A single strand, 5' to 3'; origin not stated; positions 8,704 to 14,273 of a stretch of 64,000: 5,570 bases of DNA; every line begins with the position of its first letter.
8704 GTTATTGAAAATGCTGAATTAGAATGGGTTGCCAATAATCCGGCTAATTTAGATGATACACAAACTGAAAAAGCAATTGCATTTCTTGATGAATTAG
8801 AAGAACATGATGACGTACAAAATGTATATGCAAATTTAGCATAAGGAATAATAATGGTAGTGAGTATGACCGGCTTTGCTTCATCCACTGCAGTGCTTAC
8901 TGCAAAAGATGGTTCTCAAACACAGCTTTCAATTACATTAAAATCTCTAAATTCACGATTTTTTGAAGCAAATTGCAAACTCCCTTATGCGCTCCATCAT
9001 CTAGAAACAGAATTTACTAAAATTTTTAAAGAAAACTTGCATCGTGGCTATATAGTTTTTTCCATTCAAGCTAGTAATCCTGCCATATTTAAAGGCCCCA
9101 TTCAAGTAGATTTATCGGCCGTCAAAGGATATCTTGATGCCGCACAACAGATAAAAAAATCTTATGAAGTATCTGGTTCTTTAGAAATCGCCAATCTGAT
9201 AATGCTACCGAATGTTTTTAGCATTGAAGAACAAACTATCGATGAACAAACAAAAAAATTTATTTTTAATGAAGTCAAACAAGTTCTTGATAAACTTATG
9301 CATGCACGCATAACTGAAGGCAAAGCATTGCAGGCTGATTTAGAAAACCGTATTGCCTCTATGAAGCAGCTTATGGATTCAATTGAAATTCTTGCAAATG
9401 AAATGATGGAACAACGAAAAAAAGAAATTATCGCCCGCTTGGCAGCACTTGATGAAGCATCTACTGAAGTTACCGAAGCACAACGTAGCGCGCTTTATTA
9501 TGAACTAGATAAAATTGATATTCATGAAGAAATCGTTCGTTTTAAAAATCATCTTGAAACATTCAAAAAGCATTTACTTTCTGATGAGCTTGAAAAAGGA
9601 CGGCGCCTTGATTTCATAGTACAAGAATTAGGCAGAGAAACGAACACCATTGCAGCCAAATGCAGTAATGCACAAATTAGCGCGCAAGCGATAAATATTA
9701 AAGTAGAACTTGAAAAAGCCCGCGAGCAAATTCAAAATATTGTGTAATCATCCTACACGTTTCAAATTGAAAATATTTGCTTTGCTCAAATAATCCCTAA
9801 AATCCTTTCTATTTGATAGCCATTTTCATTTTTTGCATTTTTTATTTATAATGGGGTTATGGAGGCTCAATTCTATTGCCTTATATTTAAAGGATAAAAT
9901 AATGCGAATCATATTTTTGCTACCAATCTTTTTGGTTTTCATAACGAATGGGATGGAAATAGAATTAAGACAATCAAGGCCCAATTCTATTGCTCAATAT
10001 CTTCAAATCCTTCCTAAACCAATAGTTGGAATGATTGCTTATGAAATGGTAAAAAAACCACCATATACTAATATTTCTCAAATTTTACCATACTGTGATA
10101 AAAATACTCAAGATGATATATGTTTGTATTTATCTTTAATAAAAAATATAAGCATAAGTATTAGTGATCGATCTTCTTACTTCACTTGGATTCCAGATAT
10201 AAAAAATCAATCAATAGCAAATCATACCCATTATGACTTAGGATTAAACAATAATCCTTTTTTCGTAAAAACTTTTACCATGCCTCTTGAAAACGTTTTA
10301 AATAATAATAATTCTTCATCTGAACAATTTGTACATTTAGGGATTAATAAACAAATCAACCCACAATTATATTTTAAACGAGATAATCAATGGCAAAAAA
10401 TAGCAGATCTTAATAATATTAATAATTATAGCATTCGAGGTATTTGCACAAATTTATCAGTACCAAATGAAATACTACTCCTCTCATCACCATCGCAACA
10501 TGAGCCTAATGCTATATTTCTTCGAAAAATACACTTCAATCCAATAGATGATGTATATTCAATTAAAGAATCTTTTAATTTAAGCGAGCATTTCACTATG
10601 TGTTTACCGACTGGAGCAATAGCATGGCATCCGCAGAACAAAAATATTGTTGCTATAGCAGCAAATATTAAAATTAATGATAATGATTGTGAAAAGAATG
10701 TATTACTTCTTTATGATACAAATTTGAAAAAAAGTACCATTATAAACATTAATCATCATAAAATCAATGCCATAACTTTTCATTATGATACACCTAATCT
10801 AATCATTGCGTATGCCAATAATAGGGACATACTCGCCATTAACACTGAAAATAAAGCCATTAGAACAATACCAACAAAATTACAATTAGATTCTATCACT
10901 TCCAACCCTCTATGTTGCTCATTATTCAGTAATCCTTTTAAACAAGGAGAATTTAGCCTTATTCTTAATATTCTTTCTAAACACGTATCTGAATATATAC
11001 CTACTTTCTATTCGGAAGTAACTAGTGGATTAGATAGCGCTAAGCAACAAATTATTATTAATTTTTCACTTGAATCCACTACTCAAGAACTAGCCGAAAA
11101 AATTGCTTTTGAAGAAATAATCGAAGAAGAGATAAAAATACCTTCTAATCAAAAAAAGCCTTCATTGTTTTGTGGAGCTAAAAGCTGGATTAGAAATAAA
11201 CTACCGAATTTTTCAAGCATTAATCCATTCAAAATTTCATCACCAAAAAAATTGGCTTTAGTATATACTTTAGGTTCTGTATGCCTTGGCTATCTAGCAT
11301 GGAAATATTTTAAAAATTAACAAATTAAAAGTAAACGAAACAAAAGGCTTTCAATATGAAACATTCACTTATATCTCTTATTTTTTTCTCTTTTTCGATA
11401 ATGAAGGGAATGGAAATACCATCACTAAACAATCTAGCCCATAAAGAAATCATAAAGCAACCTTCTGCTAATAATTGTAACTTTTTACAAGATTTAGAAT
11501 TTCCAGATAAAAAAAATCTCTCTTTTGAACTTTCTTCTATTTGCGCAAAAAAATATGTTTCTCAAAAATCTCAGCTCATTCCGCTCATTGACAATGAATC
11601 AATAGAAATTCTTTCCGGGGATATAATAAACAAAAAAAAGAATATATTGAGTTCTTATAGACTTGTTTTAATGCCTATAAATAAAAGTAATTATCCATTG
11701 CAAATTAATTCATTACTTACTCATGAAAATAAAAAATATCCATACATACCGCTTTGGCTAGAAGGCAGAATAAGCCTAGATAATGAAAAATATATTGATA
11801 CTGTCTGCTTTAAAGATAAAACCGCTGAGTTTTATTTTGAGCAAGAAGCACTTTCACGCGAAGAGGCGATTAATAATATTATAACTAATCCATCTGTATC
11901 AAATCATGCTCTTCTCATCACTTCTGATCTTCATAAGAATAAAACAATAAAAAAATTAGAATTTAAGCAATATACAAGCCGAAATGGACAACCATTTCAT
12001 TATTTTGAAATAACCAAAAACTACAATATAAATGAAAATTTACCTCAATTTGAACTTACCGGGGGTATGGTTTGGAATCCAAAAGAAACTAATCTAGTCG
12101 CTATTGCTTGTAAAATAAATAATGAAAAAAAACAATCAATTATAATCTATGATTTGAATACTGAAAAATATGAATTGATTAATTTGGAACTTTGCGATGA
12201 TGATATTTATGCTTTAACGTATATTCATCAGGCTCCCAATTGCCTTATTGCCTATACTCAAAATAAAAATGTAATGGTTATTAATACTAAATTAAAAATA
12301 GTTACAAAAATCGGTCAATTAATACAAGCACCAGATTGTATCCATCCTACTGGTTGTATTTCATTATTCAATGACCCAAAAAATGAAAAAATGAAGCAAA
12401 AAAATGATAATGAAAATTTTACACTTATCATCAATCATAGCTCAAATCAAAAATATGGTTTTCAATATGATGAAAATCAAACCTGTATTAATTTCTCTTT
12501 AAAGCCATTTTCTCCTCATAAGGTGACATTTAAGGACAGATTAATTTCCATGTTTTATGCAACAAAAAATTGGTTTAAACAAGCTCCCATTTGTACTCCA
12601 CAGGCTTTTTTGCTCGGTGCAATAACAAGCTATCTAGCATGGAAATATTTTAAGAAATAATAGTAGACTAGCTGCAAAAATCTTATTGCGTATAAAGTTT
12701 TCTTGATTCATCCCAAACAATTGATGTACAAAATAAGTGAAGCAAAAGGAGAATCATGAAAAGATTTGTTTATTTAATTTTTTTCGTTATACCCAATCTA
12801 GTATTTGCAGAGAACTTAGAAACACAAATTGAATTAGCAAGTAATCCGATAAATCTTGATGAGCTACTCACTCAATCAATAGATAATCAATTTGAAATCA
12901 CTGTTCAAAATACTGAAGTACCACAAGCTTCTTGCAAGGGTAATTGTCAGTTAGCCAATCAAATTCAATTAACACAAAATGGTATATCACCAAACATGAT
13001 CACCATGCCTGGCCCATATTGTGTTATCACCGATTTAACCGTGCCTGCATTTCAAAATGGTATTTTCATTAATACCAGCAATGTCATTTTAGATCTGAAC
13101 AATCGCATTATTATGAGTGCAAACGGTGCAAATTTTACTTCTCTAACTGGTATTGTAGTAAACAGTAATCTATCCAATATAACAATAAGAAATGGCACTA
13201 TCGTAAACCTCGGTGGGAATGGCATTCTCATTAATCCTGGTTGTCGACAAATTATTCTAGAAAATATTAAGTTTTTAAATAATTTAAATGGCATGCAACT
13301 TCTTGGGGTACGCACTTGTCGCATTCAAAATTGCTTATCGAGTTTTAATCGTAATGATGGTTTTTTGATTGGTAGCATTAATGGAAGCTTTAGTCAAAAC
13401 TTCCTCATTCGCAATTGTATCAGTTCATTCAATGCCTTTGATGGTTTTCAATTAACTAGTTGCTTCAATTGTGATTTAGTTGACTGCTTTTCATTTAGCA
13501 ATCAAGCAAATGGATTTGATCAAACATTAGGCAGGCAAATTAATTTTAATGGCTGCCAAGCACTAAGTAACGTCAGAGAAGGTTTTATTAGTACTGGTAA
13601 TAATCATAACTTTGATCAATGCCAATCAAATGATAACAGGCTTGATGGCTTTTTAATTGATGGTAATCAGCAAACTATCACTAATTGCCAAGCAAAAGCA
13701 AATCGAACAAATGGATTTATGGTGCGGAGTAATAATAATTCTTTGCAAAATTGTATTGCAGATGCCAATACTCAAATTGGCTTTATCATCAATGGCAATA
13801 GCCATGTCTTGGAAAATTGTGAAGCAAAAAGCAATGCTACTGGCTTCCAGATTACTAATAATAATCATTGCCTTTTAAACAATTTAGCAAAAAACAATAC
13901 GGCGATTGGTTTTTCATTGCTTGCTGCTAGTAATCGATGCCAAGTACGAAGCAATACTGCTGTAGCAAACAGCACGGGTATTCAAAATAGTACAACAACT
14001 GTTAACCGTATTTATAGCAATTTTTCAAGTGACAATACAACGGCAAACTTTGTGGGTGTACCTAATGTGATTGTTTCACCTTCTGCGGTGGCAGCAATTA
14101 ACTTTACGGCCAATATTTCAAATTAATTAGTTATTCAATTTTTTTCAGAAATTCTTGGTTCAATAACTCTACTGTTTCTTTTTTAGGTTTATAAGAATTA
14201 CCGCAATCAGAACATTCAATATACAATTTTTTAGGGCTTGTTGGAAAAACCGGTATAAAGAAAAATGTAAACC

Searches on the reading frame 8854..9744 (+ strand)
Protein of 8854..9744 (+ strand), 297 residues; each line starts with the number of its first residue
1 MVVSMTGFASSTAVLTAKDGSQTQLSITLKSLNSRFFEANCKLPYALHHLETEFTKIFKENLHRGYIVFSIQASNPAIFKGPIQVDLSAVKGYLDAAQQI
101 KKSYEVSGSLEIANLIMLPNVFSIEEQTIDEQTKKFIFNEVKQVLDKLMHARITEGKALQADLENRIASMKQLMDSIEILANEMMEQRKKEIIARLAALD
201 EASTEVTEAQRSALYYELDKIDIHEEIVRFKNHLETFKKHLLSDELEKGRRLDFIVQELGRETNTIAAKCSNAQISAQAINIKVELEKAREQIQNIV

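Call 83: search_protein_families(library=pfam, proteins=[window:8854-9744:+], max_evalue=0.01)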
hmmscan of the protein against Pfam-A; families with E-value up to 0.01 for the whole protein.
window:8854-9744:+ (297 aa): 2 families
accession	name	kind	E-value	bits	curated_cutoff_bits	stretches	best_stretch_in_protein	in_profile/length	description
PF03755.18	YicC-like_N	-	7.4e-31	108.1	25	1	3-160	2-155/156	Endoribonuclease YicC-like, N-terminal region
PF08340.16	YicC-like_C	-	2.6e-29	102.2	27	1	179-296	3-119/120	Endoribonuclease YicC-like, C-terminal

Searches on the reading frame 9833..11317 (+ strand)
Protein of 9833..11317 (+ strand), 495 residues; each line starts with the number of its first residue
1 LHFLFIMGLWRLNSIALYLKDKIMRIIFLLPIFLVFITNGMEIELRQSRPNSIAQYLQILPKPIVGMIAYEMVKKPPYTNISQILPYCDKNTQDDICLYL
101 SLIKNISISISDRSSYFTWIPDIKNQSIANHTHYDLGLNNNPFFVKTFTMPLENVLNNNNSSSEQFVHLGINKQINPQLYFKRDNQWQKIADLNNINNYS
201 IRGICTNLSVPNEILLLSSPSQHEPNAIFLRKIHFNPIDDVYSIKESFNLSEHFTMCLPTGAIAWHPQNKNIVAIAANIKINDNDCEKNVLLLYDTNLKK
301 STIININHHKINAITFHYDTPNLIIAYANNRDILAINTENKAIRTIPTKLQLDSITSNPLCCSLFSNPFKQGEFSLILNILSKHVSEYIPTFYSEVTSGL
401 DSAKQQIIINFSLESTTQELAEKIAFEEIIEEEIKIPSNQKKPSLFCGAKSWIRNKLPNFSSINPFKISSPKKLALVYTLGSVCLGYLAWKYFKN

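Call 83: search_protein_families(library=pfam, proteins=[window:9833-11317:+], max_evalue=0.01)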
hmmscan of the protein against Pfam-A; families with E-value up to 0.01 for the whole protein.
window:9833-11317:+ (495 aa): 0 families

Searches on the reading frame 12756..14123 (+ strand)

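Call 5: search_protein_families(library=pfam, proteins=[window:12756-14123:+], max_evalue=1)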
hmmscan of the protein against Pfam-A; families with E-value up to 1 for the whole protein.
window:12756-14123:+ (456 aa): 2 families
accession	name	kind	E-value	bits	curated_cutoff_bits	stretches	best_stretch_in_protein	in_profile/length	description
PF13229.12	Beta_helix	-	1.1e-17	64.5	25.9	3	276-423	2-157/158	Right handed beta helix region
PF05048.19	NosD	-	1.3e-06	28.4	23.6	2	270-433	34-197/212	Periplasmic copper-binding protein (NosD)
